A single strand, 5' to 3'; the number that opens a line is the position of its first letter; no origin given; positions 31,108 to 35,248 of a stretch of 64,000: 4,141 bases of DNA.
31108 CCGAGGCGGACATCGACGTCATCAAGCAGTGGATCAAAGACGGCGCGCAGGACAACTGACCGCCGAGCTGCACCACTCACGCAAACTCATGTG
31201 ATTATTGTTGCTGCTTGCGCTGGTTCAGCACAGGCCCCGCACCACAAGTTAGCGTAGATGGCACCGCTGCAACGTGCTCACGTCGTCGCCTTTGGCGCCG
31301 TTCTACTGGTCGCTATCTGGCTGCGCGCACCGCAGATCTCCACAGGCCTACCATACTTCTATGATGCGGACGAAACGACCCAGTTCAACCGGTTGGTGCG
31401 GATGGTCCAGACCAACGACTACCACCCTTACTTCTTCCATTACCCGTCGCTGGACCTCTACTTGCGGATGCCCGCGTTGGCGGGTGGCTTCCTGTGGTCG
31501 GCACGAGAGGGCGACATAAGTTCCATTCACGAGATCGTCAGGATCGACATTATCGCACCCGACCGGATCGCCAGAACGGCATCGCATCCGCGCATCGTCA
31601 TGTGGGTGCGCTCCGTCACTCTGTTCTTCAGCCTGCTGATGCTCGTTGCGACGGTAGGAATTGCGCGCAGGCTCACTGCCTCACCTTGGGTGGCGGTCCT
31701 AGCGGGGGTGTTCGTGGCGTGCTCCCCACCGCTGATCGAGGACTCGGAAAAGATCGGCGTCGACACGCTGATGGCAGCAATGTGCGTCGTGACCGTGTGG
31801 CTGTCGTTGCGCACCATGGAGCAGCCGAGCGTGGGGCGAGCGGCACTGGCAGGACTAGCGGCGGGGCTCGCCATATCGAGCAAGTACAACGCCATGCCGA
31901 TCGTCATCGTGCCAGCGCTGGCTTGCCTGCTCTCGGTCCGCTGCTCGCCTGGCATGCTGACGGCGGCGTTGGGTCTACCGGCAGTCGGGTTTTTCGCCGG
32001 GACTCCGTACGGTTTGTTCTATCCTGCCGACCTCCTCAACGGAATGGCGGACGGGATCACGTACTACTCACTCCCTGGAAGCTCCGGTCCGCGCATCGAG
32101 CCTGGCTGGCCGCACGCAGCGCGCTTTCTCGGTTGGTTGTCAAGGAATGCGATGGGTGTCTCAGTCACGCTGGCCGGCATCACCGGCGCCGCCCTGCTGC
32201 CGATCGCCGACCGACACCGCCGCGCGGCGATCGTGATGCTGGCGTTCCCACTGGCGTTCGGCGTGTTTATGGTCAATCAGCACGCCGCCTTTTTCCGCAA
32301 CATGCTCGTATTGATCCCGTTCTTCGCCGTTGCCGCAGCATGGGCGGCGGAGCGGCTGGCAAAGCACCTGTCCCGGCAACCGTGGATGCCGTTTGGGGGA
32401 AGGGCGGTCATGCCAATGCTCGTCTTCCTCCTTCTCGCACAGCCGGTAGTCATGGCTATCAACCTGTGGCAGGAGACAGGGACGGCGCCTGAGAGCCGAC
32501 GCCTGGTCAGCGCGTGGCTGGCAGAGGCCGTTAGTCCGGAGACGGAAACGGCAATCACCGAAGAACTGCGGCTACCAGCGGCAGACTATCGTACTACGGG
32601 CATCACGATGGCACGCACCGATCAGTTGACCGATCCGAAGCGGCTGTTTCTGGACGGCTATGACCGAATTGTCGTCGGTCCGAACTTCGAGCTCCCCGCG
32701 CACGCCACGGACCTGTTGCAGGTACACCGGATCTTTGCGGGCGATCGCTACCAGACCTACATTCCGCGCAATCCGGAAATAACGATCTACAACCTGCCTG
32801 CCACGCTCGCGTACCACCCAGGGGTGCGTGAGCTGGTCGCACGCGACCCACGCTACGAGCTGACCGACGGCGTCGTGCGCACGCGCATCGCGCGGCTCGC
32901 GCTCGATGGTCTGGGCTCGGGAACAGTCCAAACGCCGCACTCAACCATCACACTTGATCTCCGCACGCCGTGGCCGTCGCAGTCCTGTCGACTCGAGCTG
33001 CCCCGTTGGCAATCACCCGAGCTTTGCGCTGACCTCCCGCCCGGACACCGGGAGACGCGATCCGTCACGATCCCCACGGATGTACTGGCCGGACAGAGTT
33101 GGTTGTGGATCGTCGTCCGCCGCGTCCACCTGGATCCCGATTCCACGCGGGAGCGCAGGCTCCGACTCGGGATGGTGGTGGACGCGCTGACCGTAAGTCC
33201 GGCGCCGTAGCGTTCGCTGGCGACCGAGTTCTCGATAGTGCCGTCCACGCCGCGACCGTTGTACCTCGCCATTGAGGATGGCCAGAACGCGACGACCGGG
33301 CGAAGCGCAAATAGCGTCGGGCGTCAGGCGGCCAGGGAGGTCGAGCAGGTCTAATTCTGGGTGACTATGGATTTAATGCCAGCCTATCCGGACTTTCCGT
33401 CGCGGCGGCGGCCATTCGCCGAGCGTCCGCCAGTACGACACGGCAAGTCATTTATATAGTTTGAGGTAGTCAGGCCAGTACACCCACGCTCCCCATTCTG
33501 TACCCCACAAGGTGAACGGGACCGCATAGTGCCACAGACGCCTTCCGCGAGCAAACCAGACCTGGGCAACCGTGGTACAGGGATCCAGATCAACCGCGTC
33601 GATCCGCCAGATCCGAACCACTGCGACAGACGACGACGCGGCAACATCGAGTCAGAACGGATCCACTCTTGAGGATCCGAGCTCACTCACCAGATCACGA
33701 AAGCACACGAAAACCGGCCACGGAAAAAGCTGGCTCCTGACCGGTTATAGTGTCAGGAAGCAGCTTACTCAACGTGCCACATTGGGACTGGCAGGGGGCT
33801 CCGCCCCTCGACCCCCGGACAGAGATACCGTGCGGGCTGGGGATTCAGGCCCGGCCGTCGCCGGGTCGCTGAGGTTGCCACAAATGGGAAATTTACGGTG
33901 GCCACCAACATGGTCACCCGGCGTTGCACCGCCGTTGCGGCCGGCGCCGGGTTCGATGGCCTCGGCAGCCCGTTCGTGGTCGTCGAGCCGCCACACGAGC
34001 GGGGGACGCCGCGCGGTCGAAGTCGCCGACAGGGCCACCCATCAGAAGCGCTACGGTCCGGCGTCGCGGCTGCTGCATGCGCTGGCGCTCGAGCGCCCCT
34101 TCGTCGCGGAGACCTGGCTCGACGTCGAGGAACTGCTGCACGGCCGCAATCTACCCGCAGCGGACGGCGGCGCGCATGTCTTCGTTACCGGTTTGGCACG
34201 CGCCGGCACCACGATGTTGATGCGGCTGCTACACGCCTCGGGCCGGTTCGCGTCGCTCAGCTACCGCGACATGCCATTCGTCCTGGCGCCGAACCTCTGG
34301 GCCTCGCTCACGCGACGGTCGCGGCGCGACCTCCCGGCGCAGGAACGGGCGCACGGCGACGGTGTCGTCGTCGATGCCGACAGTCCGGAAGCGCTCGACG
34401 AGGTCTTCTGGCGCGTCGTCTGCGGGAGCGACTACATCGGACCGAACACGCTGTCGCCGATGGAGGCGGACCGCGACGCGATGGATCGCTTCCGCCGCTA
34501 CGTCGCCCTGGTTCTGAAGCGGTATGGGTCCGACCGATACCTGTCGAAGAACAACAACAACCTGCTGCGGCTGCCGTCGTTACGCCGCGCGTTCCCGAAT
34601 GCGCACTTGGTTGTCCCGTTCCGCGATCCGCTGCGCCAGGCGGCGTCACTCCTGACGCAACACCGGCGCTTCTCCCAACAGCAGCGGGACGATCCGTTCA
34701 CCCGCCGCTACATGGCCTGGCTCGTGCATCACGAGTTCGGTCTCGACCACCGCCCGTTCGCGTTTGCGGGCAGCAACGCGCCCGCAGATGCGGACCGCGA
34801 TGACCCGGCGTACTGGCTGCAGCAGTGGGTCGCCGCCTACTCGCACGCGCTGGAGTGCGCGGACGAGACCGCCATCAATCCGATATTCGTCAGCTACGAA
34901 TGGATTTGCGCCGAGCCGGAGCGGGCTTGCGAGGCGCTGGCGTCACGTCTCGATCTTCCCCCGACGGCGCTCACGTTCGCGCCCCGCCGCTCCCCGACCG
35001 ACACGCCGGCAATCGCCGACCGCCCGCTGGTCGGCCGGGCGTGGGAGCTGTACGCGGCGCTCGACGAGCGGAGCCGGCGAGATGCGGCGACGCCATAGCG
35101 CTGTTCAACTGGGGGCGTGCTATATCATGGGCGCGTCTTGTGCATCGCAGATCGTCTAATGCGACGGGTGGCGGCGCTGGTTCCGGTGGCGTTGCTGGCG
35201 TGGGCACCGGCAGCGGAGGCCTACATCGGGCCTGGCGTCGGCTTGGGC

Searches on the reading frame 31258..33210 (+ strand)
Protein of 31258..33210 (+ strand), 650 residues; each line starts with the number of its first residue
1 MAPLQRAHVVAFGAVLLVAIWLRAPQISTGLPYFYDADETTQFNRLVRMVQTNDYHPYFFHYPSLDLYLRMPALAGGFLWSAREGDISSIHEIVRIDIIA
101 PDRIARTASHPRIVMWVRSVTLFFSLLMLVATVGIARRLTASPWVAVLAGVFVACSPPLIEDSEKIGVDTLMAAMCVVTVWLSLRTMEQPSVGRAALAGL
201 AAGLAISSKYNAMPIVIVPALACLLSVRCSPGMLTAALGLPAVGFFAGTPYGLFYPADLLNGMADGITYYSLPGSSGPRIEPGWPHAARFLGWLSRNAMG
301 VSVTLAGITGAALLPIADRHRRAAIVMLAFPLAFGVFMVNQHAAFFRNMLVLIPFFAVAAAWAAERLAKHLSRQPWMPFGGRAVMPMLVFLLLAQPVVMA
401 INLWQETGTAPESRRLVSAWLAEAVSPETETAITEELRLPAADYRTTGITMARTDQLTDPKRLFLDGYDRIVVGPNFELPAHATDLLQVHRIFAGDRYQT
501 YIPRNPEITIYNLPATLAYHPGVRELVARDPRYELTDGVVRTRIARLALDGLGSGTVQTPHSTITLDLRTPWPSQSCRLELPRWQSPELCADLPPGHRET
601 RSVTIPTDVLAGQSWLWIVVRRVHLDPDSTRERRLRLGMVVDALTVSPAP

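Call 30: search_protein_families(library=pfam, proteins=[window:31258-33210:+], max_evalue=0.0001)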
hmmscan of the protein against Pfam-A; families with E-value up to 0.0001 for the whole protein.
window:31258-33210:+ (650 aa): 2 families
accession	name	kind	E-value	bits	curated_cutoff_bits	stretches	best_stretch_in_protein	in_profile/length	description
PF13231.12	PMT_2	-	5.6e-09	36.9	26.1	1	118-227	25-132/160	Dolichyl-phosphate-mannose-protein mannosyltransferase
PF02366.24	PMT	-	7.8e-08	32.6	22.7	1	114-220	82-194/245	Dolichyl-phosphate-mannose-protein mannosyltransferase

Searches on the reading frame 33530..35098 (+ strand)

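Call 30: search_protein_families(library=pfam, proteins=[window:33530-35098:+], max_evalue=0.0001)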
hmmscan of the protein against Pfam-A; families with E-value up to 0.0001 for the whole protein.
window:33530-35098:+ (522 aa): 1 family
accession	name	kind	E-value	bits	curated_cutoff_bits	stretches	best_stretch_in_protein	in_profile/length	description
PF13469.12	Sulfotransfer_3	-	1.9e-16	61.4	27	1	217-394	2-161/216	Sulfotransferase family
